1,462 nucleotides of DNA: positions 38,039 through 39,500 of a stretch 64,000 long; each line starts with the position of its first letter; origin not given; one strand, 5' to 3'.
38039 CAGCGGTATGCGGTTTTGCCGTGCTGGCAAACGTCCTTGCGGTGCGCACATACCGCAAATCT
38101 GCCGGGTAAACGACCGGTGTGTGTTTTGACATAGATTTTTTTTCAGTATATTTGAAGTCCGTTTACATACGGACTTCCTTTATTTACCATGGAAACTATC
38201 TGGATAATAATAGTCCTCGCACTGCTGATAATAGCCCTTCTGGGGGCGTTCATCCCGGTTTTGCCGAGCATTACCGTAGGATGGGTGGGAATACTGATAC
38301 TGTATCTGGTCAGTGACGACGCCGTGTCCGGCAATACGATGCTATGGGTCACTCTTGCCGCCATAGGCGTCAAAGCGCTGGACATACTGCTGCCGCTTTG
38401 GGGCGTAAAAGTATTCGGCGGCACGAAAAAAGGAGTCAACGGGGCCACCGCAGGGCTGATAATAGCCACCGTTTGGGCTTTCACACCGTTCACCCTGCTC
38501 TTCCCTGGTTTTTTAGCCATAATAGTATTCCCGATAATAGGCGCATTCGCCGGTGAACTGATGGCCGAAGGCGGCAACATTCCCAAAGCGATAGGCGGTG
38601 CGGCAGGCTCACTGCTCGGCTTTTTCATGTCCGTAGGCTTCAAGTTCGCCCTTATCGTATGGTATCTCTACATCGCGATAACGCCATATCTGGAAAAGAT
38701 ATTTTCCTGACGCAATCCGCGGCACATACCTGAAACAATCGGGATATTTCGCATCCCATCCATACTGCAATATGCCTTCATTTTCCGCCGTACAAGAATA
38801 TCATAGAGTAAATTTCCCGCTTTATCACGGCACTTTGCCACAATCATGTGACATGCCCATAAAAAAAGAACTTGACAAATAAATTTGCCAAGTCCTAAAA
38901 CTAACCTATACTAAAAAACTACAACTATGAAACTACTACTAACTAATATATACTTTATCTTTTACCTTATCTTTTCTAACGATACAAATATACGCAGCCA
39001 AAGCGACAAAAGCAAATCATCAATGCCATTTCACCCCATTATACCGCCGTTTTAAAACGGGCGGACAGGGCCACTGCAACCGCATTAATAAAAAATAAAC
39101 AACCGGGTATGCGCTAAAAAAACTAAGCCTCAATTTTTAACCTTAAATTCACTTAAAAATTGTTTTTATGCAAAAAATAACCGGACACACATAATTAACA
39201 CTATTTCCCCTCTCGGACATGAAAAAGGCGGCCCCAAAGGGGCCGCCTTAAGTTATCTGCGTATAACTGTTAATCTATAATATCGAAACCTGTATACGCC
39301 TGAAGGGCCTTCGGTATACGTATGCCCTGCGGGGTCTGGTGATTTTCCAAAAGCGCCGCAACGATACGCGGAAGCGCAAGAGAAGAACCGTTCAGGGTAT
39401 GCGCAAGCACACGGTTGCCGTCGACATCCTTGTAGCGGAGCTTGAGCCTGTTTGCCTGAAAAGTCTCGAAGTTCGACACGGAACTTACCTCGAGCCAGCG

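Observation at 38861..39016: Orphan consensus promoter and intrinsic terminator bracket a C-depleted noncoding RNA of about 115 nt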

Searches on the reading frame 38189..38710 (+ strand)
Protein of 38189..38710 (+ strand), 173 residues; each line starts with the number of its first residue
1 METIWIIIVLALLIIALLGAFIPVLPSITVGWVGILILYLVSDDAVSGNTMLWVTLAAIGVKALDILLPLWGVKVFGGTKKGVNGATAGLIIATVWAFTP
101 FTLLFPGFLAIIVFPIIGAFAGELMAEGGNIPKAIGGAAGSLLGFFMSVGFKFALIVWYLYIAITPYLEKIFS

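Call 13: find_encoding_contigs(protein=window:38189-38710:+, flank=4000, max_places=10)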
Protein window:38189-38710:+ (173 aa): 25 contigs read that carry it; 10 places shown.
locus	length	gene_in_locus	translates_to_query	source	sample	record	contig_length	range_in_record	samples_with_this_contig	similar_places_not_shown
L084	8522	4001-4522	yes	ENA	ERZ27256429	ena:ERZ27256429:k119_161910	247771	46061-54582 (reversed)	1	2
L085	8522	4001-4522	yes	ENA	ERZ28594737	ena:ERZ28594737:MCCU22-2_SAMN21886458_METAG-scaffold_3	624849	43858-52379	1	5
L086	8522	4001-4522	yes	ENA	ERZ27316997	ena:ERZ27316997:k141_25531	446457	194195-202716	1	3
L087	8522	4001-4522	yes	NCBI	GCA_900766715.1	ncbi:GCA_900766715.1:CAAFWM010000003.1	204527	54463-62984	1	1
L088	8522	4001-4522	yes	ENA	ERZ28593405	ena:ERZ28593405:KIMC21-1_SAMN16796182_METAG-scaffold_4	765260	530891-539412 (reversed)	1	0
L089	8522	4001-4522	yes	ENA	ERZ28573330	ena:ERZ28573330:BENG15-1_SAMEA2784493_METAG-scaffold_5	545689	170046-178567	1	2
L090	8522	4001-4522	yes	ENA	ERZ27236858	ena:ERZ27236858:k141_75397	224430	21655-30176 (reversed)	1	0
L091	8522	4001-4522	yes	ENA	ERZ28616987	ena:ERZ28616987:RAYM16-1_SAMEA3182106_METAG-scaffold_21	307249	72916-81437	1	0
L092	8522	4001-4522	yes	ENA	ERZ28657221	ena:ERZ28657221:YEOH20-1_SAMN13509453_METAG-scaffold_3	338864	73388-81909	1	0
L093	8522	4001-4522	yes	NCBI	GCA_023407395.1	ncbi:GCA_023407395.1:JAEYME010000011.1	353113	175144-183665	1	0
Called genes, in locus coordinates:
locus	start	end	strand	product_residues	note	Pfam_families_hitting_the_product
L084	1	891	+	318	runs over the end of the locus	PF00005:ABC_tran, PF13304:AAA_21 (weak)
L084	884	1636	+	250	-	PF00005:ABC_tran, PF13304:AAA_21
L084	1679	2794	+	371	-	PF12679:ABC2_membrane_2, PF12698:ABC2_membrane_3, PF01061:ABC2_membrane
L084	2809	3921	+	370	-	PF12679:ABC2_membrane_2, PF12698:ABC2_membrane_3, PF01061:ABC2_membrane, PF12730:ABC2_membrane_4 (weak)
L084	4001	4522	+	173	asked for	PF04306:DUF456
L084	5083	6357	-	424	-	PF02403:Seryl_tRNA_N, PF00587:tRNA-synt_2b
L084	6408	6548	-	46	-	-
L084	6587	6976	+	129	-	PF00903:Glyoxalase, PF13669:Glyoxalase_4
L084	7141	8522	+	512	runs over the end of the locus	PF13541:ChlI, PF20030:bpMoxR (faint), PF05496:RuvB_N (faint), PF00158:Sigma54_activat (faint), PF00493:MCM, PF01078:Mg_chelatase, PF07728:AAA_5, PF13335:Mg_chelatase_C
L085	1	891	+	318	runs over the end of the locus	PF00005:ABC_tran, PF13304:AAA_21 (weak)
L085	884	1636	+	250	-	PF00005:ABC_tran, PF13304:AAA_21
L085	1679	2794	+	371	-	PF12679:ABC2_membrane_2, PF12698:ABC2_membrane_3, PF01061:ABC2_membrane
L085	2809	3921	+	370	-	PF12679:ABC2_membrane_2, PF12698:ABC2_membrane_3, PF01061:ABC2_membrane, PF12730:ABC2_membrane_4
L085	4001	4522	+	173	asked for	PF04306:DUF456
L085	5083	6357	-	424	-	PF02403:Seryl_tRNA_N, PF00587:tRNA-synt_2b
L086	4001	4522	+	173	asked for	PF04306:DUF456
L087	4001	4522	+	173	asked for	PF04306:DUF456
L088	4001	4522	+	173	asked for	PF04306:DUF456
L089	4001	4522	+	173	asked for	PF04306:DUF456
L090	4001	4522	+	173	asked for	PF04306:DUF456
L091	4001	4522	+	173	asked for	PF04306:DUF456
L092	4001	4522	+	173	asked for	PF04306:DUF456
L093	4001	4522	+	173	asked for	PF04306:DUF456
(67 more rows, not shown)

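Call 15: find_homologous_proteins(query=window:38189-38710:+, max_evalue=1e-20)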
Query window:38189-38710:+ (173 aa): 17 proteins with E <= 1e-20 among 1300 candidates.
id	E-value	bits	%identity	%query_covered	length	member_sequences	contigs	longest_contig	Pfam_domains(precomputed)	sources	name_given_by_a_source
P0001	3.2e-98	345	99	100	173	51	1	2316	PF04306.20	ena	-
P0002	5.0e-86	305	88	98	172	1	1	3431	PF04306.20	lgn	-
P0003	9.4e-70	252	71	95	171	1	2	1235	PF04306.20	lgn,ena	-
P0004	1.0e-69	252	72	95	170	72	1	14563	PF04306.20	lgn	-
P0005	2.5e-69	251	71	95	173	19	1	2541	PF04306.20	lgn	-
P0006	8.4e-68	246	72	100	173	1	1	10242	PF04306.20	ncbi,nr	ncbi:MAG: DUF456 domain-containing protein [Flavobacteriales bacterium]|nr:DUF456 domain-containing 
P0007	1.3e-67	245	70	100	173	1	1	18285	PF04306.20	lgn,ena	-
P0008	6.0e-67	243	69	95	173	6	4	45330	PF04306.20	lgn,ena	-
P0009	3.1e-64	234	67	95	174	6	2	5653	PF04306.20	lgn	-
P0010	2.1e-63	231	67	95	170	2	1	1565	PF04306.20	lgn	-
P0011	2.9e-59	218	65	93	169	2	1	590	PF04306.20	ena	-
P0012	1.0e-54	203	61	95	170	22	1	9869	PF04306.20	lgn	-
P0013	4.5e-54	201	62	95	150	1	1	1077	PF04306.20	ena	-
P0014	3.3e-53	198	61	86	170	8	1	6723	PF04306.20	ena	-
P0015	1.5e-42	163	94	52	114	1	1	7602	PF04306.20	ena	-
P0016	2.0e-29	121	43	84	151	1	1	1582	PF04306.20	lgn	-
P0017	4.3e-29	120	66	49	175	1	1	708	PF04306.20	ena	-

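Call 16: find_encoding_contigs(protein=P0002, flank=3000, max_places=3)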
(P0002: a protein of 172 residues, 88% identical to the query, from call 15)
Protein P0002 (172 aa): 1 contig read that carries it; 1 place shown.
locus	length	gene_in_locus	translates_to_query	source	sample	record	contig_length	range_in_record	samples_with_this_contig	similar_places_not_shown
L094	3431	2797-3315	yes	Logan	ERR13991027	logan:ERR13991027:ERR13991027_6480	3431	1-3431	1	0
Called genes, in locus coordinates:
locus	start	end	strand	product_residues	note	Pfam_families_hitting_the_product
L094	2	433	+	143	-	?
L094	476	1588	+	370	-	PF12679:ABC2_membrane_2, PF12698:ABC2_membrane_3, PF01061:ABC2_membrane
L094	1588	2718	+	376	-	PF12679:ABC2_membrane_2, PF12698:ABC2_membrane_3, PF01061:ABC2_membrane, PF12730:ABC2_membrane_4 (weak)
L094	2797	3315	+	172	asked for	PF04306:DUF456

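Call 17: find_encoding_contigs(protein=P0004, flank=3000, max_places=3)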
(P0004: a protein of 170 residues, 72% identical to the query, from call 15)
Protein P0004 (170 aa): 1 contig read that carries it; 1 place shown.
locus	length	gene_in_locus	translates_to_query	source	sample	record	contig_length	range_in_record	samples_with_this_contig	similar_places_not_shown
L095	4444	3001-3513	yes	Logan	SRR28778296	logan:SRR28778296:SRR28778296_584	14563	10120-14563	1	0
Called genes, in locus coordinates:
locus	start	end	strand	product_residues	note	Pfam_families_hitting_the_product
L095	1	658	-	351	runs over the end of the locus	PF21016:RlmN_N, PF04055:Radical_SAM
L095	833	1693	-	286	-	PF00753:Lactamase_B, PF23023:Anti-Pycsar_Apyc1 (weak), PF12706:Lactamase_B_2 (weak)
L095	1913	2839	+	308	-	PF16745:RsgA_N, PF03193:RsgA_GTPase, PF00009:GTP_EFTU (faint)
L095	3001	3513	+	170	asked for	PF04306:DUF456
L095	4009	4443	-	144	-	?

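Call 18: find_encoding_contigs(protein=P0008, flank=3000, max_places=3)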
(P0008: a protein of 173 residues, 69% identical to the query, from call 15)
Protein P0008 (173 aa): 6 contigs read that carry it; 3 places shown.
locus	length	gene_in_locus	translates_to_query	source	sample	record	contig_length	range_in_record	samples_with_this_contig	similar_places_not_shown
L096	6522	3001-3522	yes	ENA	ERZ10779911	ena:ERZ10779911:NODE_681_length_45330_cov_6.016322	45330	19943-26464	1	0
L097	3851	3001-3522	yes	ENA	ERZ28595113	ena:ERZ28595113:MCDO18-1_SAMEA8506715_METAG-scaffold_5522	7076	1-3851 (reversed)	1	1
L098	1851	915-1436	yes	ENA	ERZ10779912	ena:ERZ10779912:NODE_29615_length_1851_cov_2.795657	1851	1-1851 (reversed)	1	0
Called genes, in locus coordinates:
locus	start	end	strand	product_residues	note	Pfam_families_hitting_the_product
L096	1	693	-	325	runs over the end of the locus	PF00348:polyprenyl_synt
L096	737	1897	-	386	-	PF21016:RlmN_N, PF04055:Radical_SAM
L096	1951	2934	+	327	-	PF16745:RsgA_N, PF03193:RsgA_GTPase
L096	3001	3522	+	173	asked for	PF04306:DUF456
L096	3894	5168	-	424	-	PF02403:Seryl_tRNA_N, PF00587:tRNA-synt_2b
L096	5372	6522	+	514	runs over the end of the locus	PF13541:ChlI, PF00493:MCM, PF01078:Mg_chelatase, PF05496:RuvB_N (faint), PF20030:bpMoxR (faint), PF00158:Sigma54_activat (faint), PF07728:AAA_5, PF13335:Mg_chelatase_C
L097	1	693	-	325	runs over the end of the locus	PF00348:polyprenyl_synt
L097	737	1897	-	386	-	PF21016:RlmN_N, PF04055:Radical_SAM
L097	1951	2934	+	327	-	PF16745:RsgA_N, PF03193:RsgA_GTPase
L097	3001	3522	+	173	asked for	PF04306:DUF456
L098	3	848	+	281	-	?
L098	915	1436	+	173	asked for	PF04306:DUF456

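Call 24: find_encoding_contigs(protein=P0007, flank=3000, max_places=2)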
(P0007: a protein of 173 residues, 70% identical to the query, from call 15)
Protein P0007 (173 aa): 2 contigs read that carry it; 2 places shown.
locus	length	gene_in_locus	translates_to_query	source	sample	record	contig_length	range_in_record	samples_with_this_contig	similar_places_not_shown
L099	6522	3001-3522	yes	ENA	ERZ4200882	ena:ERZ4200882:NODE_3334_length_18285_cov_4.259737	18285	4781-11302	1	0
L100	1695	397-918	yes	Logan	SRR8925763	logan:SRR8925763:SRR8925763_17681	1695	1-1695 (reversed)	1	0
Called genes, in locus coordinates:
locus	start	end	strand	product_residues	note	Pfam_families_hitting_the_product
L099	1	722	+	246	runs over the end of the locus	PF00005:ABC_tran, PF13304:AAA_21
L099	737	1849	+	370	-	PF12679:ABC2_membrane_2, PF12698:ABC2_membrane_3, PF01061:ABC2_membrane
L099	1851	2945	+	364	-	PF12679:ABC2_membrane_2, PF12698:ABC2_membrane_3, PF01061:ABC2_membrane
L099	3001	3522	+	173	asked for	PF04306:DUF456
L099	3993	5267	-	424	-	PF02403:Seryl_tRNA_N, PF00587:tRNA-synt_2b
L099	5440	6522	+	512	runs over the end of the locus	PF13541:ChlI, PF00493:MCM (faint), PF05496:RuvB_N (faint), PF00158:Sigma54_activat (faint), PF01078:Mg_chelatase, PF07728:AAA_5, PF13335:Mg_chelatase_C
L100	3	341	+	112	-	?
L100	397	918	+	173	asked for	PF04306:DUF456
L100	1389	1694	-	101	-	?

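Call 25: find_encoding_contigs(protein=P0006, flank=3000, max_places=2)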
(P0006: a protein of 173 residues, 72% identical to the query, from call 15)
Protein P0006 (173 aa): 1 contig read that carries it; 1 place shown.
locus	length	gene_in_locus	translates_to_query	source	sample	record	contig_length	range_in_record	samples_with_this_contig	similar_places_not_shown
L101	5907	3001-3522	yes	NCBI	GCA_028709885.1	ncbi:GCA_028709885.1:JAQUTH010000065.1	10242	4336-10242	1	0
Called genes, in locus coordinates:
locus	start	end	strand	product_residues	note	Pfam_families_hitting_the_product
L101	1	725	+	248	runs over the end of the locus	PF00005:ABC_tran, PF13304:AAA_21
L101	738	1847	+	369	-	PF12679:ABC2_membrane_2, PF12698:ABC2_membrane_3, PF01061:ABC2_membrane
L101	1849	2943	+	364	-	PF12679:ABC2_membrane_2, PF12698:ABC2_membrane_3, PF01061:ABC2_membrane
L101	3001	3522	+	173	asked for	PF04306:DUF456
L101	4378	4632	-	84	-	-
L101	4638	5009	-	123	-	-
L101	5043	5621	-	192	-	-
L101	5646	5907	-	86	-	?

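Call 26: find_encoding_contigs(protein=P0012, flank=3000, max_places=2)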
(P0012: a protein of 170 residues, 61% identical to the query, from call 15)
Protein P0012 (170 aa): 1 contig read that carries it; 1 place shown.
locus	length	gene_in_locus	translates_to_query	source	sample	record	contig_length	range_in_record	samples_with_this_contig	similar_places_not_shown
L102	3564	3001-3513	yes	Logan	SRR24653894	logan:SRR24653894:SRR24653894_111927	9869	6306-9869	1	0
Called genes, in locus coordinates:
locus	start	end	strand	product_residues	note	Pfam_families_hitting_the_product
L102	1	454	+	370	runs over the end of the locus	PF02684:LpxB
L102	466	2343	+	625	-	PF13567:DUF4131, PF03772:Competence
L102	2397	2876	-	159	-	-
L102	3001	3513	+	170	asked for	PF04306:DUF456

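Call 42: find_encoding_contigs(protein=P0009, flank=3000, max_places=3)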
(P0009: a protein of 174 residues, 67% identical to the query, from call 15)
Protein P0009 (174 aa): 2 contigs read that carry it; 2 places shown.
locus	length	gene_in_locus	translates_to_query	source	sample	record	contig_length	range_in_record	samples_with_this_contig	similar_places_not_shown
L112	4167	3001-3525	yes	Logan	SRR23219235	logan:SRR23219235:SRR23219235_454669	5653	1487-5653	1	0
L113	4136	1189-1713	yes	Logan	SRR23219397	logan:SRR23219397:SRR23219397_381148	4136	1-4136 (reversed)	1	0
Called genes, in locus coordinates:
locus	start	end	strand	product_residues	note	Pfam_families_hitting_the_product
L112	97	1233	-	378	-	PF13439:Glyco_transf_4, PF13579:Glyco_trans_4_4, PF20706:GT4-conflict (faint), PF00534:Glycos_transf_1, PF13692:Glyco_trans_1_4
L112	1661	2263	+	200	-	PF00009:GTP_EFTU, PF00025:Arf (faint), PF01926:MMR_HSR1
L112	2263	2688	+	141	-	PF03193:RsgA_GTPase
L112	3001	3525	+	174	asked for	PF04306:DUF456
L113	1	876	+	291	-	?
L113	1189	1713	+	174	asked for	PF04306:DUF456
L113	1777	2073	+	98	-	-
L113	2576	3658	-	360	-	PF00534:Glycos_transf_1, PF13692:Glyco_trans_1_4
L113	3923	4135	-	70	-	?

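Call 43: find_encoding_contigs(protein=P0014, flank=3000, max_places=3)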
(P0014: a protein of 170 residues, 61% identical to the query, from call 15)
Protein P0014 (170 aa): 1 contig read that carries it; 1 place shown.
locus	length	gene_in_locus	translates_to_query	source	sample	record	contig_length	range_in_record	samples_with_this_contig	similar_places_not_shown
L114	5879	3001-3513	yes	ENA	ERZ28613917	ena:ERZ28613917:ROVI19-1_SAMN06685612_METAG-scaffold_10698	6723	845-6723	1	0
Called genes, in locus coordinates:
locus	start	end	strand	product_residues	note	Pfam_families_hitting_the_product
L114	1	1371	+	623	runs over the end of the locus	PF03772:Competence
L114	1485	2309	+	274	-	PF00376:MerR, PF13411:MerR_1, PF09278:MerR-DNA-bind (weak)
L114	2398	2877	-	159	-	-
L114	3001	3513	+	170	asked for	PF04306:DUF456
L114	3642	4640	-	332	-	PF25025:EF-Ts_N (weak), PF00889:EF_TS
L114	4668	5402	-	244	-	PF00318:Ribosomal_S2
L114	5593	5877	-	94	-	?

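Call 68: find_encoding_contigs(protein=P0005, flank=1500, max_places=3)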
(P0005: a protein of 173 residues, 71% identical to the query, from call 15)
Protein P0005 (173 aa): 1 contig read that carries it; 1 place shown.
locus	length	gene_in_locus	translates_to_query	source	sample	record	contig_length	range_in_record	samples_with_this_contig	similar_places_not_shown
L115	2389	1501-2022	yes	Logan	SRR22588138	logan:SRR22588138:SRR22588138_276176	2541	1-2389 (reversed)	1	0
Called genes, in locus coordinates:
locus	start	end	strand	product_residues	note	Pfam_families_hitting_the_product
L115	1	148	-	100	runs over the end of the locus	?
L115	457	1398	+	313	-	PF16745:RsgA_N, PF03193:RsgA_GTPase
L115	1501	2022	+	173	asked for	PF04306:DUF456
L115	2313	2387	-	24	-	?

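Call 69: find_encoding_contigs(protein=P0010, flank=1500, max_places=3)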
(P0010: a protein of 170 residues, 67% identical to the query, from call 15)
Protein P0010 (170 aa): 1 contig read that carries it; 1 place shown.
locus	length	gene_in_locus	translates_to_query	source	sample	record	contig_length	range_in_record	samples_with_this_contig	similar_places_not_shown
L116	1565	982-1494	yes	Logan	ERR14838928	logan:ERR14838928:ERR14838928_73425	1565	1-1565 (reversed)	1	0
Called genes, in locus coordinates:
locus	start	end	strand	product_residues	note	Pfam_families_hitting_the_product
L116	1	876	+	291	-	?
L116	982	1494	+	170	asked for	PF04306:DUF456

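Call 79: search_protein_families(library=pfam, proteins=[window:38189-38710:+], max_evalue=0.01)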
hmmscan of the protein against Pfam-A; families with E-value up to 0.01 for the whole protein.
window:38189-38710:+ (173 aa): 1 family
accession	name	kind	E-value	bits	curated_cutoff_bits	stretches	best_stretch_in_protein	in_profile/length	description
PF04306.18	DUF456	-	3.3e-17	63.5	29.4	1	21-164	1-136/139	Protein of unknown function (DUF456)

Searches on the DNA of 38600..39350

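Call 5: search_rna_families(source=window, start=38600, end=39350, threshold=evalue, max_evalue=10)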
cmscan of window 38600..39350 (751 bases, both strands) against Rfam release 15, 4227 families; matches with E-value up to 10: 19.
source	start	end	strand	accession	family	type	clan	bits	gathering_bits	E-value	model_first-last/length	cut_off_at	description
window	39094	39258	+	RF02053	STnc430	Gene; sRNA;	-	22.5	47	0.46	1-162/162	no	Enterobacterial sRNA STnc430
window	38808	38893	-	RF02527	SSRC38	Gene; sRNA;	-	20.8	80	0.32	1-166/166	no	Streptococcus sRNA SSRC38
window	39214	39297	-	RF00558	L20_leader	Cis-reg; leader;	-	20.5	58.7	0.2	1-127/127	no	Ribosomal protein L20 leader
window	39220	39285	-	RF00033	MicF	Gene; antisense;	-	20.3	79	2.7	1-94/94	no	MicF RNA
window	39159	39299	-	RF00090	SNORA74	Gene; snRNA; snoRNA; HACA-box;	CL00043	19.3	71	0.013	1-201/201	no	Small nucleolar RNA SNORA74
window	39222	39252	+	RF03686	mir-9424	Gene; miRNA;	-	19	90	0.48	1-68/68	no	mir-9424 microRNA precursor family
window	39222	39252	-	RF03686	mir-9424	Gene; miRNA;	-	18.7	90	0.56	1-68/68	no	mir-9424 microRNA precursor family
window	39133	39268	+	RF03532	SQ2397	Cis-reg;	-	17.6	100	1.6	1-243/243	no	Cis-regulator of HTH transcription factor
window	39219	39283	-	RF01489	sbrA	Gene; sRNA;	-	17.5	45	0.88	1-71/71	no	Listeria sRNA sbrA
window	39216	39322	-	RF02969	DUF3800-I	Gene; sRNA;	-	17.3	44.2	6.8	1-115/115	no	DUF3800-I RNA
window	39108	39272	+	RF01407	STnc560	Gene; sRNA;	-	16.7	55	0.51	1-214/214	no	STnc560 Hfq binding RNA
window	39226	39254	-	RF00519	suhB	Gene; sRNA;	CL00108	16.6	41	1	33-62/77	no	Makes More Granules Regulator RNA (mmgR)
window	38995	39028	-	RF01172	sn2343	Gene; snRNA; snoRNA; CD-box;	-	16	60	1.1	1-78/78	no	Small nucleolar RNA sn2343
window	38941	39027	-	RF01285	snoU31b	Gene; snRNA; snoRNA; CD-box;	-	15.6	37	5.3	1-86/86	no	Small nucleolar RNA U31b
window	39224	39291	-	RF04180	BTnc231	Gene; sRNA;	-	14.7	80.4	2.8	1-154/154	no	Bacteroides sRNA BTnc231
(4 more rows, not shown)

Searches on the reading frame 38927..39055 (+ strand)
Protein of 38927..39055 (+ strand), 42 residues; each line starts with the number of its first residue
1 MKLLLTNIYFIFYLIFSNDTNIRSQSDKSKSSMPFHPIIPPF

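Call 79: search_protein_families(library=pfam, proteins=[window:38927-39055:+], max_evalue=0.01)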
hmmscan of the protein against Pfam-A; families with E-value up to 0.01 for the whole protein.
window:38927-39055:+ (42 aa): 0 families
